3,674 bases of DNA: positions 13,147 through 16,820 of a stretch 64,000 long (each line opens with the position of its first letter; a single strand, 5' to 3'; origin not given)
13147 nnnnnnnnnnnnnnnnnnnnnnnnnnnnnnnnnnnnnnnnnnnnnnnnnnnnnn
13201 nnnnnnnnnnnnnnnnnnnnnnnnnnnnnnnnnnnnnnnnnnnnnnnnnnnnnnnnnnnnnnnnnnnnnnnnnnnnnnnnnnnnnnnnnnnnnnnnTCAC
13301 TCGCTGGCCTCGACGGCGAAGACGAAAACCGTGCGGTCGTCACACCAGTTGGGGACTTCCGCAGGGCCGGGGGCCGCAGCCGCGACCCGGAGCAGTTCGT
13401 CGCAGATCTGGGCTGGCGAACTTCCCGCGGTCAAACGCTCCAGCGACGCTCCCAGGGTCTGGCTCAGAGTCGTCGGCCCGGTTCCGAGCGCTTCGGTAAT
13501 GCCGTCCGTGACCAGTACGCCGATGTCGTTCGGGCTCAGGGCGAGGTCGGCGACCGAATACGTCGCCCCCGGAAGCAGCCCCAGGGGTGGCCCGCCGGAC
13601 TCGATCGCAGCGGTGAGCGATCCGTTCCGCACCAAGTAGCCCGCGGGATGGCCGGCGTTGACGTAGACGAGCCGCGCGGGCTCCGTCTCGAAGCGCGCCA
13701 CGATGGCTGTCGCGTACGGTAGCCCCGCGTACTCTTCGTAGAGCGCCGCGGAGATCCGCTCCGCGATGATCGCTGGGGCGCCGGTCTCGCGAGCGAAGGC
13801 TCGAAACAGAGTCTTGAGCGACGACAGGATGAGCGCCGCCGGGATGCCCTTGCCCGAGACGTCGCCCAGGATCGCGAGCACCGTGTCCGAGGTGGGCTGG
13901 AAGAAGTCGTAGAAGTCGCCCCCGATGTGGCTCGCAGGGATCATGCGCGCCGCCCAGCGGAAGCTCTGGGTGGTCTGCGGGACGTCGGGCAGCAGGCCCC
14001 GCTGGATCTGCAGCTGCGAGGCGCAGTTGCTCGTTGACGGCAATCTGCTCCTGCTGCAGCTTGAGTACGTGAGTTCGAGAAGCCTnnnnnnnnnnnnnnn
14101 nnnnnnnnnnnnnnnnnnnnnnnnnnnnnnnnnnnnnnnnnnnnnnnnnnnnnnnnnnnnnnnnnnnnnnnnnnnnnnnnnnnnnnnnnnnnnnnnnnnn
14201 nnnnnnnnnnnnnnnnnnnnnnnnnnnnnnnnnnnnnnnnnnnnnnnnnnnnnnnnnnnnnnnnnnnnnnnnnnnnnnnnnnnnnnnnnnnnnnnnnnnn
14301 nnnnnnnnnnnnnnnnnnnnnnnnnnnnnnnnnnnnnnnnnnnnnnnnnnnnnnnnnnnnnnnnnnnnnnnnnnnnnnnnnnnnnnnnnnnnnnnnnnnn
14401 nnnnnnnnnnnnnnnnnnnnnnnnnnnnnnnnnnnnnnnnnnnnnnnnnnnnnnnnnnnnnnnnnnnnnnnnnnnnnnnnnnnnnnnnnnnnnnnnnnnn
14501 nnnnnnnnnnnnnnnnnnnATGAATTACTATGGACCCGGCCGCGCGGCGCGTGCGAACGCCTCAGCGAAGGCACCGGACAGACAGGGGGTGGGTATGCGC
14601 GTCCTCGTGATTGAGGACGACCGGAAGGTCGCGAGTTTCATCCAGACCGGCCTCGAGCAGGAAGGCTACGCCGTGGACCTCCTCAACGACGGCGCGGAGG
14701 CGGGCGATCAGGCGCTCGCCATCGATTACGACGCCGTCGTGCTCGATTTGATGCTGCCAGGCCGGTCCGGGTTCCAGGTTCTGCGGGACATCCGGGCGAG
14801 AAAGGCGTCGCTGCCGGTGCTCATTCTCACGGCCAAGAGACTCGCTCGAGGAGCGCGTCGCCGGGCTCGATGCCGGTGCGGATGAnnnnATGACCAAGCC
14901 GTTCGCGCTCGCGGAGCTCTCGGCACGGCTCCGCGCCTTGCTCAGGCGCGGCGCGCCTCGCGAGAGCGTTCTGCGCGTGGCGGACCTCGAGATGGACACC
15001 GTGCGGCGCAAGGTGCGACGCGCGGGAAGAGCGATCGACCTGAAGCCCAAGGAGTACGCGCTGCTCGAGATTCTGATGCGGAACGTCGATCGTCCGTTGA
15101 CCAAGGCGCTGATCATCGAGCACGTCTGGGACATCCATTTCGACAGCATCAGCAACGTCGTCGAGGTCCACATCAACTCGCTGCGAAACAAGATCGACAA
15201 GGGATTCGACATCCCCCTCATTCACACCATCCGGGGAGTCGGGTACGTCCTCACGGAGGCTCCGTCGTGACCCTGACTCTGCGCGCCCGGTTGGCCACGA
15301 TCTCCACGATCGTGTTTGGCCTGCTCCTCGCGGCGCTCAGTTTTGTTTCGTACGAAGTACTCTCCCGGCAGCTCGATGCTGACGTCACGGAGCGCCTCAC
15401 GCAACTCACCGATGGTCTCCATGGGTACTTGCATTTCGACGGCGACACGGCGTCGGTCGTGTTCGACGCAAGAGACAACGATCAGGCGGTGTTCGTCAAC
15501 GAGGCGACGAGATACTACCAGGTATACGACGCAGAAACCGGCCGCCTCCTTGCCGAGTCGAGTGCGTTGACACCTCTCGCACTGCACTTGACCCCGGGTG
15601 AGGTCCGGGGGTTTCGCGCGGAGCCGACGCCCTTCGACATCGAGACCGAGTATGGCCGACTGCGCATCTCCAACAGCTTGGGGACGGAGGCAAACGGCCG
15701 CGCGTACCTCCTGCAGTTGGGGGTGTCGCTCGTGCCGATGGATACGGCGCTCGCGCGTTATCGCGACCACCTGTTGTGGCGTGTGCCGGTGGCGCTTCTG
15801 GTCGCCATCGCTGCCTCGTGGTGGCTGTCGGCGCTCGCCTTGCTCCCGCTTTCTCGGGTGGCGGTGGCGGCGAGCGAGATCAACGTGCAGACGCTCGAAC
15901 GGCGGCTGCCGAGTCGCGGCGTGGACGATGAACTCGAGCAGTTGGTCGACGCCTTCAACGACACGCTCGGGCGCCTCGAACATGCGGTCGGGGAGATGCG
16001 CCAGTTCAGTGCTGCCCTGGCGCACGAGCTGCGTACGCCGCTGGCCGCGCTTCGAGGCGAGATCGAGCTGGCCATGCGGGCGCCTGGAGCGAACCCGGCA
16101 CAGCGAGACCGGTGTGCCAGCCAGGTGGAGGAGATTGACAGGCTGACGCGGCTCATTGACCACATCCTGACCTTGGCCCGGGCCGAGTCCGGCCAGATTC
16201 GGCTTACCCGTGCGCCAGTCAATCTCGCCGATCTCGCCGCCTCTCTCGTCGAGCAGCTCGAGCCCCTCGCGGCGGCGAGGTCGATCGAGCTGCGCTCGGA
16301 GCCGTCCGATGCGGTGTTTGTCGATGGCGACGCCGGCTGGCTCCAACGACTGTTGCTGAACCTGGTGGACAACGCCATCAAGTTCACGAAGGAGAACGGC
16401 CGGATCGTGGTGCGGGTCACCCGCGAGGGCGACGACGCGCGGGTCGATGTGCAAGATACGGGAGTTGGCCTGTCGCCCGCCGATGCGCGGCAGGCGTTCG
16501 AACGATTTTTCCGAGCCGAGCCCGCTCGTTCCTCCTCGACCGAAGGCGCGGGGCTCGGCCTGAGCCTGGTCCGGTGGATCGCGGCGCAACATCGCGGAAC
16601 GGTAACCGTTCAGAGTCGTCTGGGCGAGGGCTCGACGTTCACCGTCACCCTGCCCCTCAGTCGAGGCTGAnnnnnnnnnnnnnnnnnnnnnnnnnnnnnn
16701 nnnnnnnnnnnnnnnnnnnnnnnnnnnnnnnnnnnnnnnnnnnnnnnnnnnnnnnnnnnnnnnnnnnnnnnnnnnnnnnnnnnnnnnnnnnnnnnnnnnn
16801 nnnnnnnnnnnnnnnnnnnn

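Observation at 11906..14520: Duplicated 170-bp promoter and leader cassette driving two different minus-strand operons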

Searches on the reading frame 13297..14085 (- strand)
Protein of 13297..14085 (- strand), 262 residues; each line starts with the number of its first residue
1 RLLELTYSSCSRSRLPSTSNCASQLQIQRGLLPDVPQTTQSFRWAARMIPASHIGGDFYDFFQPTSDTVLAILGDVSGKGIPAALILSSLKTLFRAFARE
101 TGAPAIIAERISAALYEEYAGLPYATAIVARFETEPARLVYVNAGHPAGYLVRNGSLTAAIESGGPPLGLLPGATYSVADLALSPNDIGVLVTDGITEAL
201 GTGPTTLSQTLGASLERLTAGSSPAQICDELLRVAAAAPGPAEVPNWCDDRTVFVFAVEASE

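Call 42: search_protein_families(library=pfam, proteins=[window:13297-14085:-], max_evalue=0.001)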
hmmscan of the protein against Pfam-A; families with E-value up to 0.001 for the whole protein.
window:13297-14085:- (262 aa): 1 family
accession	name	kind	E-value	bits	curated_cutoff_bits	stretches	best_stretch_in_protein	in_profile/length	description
PF07228.17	SpoIIE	-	5.9e-39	134.4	25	1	67-257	3-190/192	Stage II sporulation protein E (SpoIIE)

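Call 46: find_homologous_proteins(query=window:13300-14085:-, max_evalue=1e-30)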
Query window:13300-14085:- (262 aa): 701 proteins with E <= 1e-30 among 8000 candidates; the best 120 are listed.
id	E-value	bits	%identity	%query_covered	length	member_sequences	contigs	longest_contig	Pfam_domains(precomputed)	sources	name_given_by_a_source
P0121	6.3e-156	535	100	95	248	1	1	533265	PF07228.18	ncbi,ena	-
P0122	1.0e-119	417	83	89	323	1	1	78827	PF07228.18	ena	-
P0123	6.2e-115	401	80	89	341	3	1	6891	PF07228.18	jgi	jgi:serine phosphatase RsbU (regulator of sigma subunit)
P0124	1.1e-112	394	78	89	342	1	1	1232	PF07228.18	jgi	jgi:serine phosphatase RsbU (regulator of sigma subunit)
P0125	1.6e-111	390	79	89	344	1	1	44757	PF07228.18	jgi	jgi:hypothetical protein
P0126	1.8e-111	390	78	89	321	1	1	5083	PF07228.18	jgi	jgi:serine phosphatase RsbU (regulator of sigma subunit)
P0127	2.2e-111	389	77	90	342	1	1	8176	PF07228.18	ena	-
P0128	2.1e-110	386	78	90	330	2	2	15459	PF07228.18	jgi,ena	jgi:serine phosphatase RsbU (regulator of sigma subunit)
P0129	5.2e-110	385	78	89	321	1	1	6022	PF07228.18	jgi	jgi:serine phosphatase RsbU (regulator of sigma subunit)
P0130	5.6e-110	385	77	89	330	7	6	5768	PF07228.18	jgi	jgi:serine phosphatase RsbU (regulator of sigma subunit)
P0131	1.3e-109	384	78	89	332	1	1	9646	PF07228.18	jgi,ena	-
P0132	1.8e-109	383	79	89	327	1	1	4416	PF07228.18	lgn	-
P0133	2.9e-109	383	77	89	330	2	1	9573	PF07228.18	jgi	-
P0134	4.2e-109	382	76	89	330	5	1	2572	PF07228.18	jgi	-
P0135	7.7e-109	381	77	89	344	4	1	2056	PF07228.18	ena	-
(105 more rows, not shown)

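Call 47: find_encoding_contigs(protein=P0122, flank=8000, max_places=2)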
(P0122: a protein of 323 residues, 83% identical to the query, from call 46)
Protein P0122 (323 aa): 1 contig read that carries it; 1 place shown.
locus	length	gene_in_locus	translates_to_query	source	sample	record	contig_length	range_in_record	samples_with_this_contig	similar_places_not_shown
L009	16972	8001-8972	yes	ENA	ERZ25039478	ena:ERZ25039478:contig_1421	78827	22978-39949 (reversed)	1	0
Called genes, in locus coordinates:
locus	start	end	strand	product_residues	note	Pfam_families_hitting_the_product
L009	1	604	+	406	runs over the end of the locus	PF06439:3keto-disac_hyd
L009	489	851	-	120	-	PF17996:CE2_N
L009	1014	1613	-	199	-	PF03747:ADP_ribosyl_GH (weak)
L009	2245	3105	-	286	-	PF00672:HAMP, PF00512:HisKA, PF02518:HATPase_c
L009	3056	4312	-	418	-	PF00072:Response_reg, PF00486:Trans_reg_C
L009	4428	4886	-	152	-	PF13180:PDZ_2, PF00595:PDZ, PF13180:PDZ_2 (weak), PF17820:PDZ_6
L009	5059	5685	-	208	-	-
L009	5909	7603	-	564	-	-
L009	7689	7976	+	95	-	-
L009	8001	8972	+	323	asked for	PF07228:SpoIIE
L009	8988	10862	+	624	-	PF03706:LPG_synthase_TM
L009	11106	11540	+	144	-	PF09924:LPG_synthase_C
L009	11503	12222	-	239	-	-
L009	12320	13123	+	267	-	PF06057:VirJ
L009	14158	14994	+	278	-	PF02518:HATPase_c, PF13581:HATPase_c_2 (faint), PF00072:Response_reg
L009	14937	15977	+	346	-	PF00072:Response_reg (weak), PF00158:Sigma54_activat, PF01078:Mg_chelatase (faint), PF14532:Sigma54_activ_2, PF25601:AAA_lid_14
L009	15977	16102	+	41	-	PF02954:HTH_8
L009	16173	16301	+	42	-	-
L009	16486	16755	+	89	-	-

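Call 48: find_encoding_contigs(protein=P0125, flank=8000, max_places=2)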
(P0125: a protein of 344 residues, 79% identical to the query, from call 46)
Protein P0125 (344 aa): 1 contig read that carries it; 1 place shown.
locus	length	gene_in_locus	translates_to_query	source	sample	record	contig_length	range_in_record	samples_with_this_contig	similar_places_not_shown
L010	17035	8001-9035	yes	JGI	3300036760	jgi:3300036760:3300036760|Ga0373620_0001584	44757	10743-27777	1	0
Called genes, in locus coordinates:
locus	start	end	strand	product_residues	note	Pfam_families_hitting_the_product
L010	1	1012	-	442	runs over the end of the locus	PF13428:TPR_14 (faint), PF00069:Pkinase, PF07714:PK_Tyr_Ser-Thr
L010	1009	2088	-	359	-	PF00437:T2SSE, PF13401:AAA_22 (weak)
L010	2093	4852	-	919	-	PF02985:HEAT (faint), PF13646:HEAT_2 (weak), PF03130:HEAT_PBS (faint), PF13646:HEAT_2, PF00437:T2SSE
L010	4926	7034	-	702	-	PF00990:GGDEF, PF00563:EAL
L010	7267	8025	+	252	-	PF06057:VirJ, PF12146:Hydrolase_4 (faint)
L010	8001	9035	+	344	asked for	PF07228:SpoIIE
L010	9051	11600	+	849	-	PF03706:LPG_synthase_TM, PF09924:LPG_synthase_C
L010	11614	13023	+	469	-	-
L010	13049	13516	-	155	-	-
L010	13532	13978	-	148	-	PF07681:DoxX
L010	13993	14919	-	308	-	PF08327:AHSA1, PF10604:Polyketide_cyc2 (weak), PF08327:AHSA1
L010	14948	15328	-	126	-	PF12802:MarR_2 (weak), PF01022:HTH_5, PF01047:MarR (weak), PF12840:HTH_20, PF13412:HTH_24 (weak)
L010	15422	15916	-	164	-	PF10604:Polyketide_cyc2 (weak)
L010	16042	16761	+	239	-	-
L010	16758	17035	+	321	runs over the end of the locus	-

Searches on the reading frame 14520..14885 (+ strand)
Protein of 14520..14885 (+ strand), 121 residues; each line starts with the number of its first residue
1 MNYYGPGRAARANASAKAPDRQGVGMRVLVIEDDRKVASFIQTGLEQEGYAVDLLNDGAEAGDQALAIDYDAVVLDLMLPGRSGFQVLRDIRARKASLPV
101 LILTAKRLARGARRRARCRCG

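Call 8: search_protein_families(library=pfam, proteins=[window:14520-14885:+])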
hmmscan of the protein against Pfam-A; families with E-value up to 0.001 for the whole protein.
window:14520-14885:+ (121 aa): 1 family
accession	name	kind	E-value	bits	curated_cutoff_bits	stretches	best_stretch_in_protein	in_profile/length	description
PF00072.30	Response_reg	-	4.9e-18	65.8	30.2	1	28-107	1-80/111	Response regulator receiver domain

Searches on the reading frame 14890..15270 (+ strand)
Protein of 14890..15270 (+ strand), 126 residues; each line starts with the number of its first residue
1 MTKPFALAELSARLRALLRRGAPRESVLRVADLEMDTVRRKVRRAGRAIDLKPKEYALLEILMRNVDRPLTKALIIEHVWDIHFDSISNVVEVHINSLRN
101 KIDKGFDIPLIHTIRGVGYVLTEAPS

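Call 8: search_protein_families(library=pfam, proteins=[window:14890-15270:+])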
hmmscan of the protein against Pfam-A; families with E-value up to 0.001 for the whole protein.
window:14890-15270:+ (126 aa): 1 family
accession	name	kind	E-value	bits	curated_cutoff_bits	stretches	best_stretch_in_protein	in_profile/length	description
PF00486.34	Trans_reg_C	-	8.8e-24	83.8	26.2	1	46-121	1-77/77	Transcriptional regulatory protein, C terminal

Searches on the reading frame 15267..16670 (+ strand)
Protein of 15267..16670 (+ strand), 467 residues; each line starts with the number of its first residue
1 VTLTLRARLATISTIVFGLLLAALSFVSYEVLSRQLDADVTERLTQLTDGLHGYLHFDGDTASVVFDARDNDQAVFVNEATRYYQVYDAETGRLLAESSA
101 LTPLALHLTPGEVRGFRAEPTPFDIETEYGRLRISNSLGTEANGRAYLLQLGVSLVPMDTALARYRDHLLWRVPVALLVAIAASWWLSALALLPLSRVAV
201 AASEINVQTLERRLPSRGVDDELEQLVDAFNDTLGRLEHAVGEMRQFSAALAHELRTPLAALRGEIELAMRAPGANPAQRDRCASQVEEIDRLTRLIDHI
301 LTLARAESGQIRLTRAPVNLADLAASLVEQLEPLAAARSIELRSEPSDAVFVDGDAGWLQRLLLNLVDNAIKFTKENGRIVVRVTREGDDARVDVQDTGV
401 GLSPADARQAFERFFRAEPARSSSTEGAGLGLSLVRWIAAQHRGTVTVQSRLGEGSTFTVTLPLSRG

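Call 8: search_protein_families(library=pfam, proteins=[window:15267-16670:+])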
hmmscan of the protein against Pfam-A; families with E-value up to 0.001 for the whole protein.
window:15267-16670:+ (467 aa): 4 families
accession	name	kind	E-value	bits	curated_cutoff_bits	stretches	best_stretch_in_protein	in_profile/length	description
PF02518.31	HATPase_c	-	4.2e-30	104.9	26.4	1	354-465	1-110/111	Histidine kinase-, DNA gyrase B-, and HSP90-like ATPase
PF00512.31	HisKA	-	1.3e-15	57.6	26.9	1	244-309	2-66/66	His Kinase A (phospho-acceptor) domain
PF00672.30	HAMP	-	9.2e-06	26.3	25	1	186-238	1-52/53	HAMP domain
PF13589.12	HATPase_c_3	-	0.00024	21.6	25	1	363-433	7-78/137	Histidine kinase-, DNA gyrase B-, and HSP90-like ATPase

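Call 56: search_protein_families(library=ncbifam, proteins=[window:15267-16670:+], max_evalue=1e-10)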
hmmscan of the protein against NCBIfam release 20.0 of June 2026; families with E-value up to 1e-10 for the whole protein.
window:15267-16670:+ (467 aa): 72 families (the best 25 are shown)
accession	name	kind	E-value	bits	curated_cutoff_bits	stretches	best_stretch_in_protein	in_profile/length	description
TIGR01386.1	cztS_silS_copS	subfamily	3.7e-84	283.3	292.55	1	3-463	2-457/457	heavy metal sensor histidine kinase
NF041735.1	hist_kin_RppB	equivalog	1.7e-67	228.1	400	1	243-463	215-438/438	two-component system sensor histidine kinase RppB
NF046044.1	PnpS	equivalog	4e-58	197.3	400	1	243-463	168-390/390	two-component system histidine kinase PnpS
NF040691.1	MtrAB_MtrB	equivalog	5.4e-55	187.3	450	1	144-466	165-494/507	MtrAB system histidine kinase MtrB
TIGR02966.1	phoR_proteo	equivalog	3.2e-54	184.2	334.2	1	243-462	112-333/333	phosphate regulon sensor histidine kinase PhoR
NF045903.1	CuHisKinLciSLeg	equivalog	9.7e-53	179.8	700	1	175-462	70-356/357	copper-responsive two-component system sensor histidine kinase LciS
NF008312.0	PRK11100.1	equivalog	7.4e-50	170.1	356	1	168-464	187-474/477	two-component system sensor histidine kinase CreC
NF012163.2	BaeS_SmeS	equivalog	2e-49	168.8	500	1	173-462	170-456/457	sensor histidine kinase efflux regulator BaeS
NF007345.0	PRK09835.1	subfamily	5.2e-49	167.1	423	1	192-463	210-479/482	Cu(+)/Ag(+) sensor histidine kinase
NF033092.0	HK_WalK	equivalog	3e-45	154.9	725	1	243-464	371-594/594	cell wall metabolism sensor histidine kinase WalK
NF007837.0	PRK10549.1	equivalog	1.8e-43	148.9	603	1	173-466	170-460/466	envelope stress sensor histidine kinase BaeS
NF041210.1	his_kin_PieS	equivalog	1.3e-39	136.5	850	1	168-464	168-470/474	two component system sensor histidine kinase PieS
NF052314.1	T9SS_HK_PorY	subfamily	1.3e-38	133.2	350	1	128-447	96-404/418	PorY family sensor histidine kinase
NF008025.0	PRK10755.1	equivalog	2.2e-38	131.9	314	1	192-462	92-354/362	two-component system sensor histidine kinase PmrB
NF047874.1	MASE3_PAS_HK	subfamily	3.2e-38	131.9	560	1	245-464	399-625/655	MASE3 domain-containing sensor histidine kinase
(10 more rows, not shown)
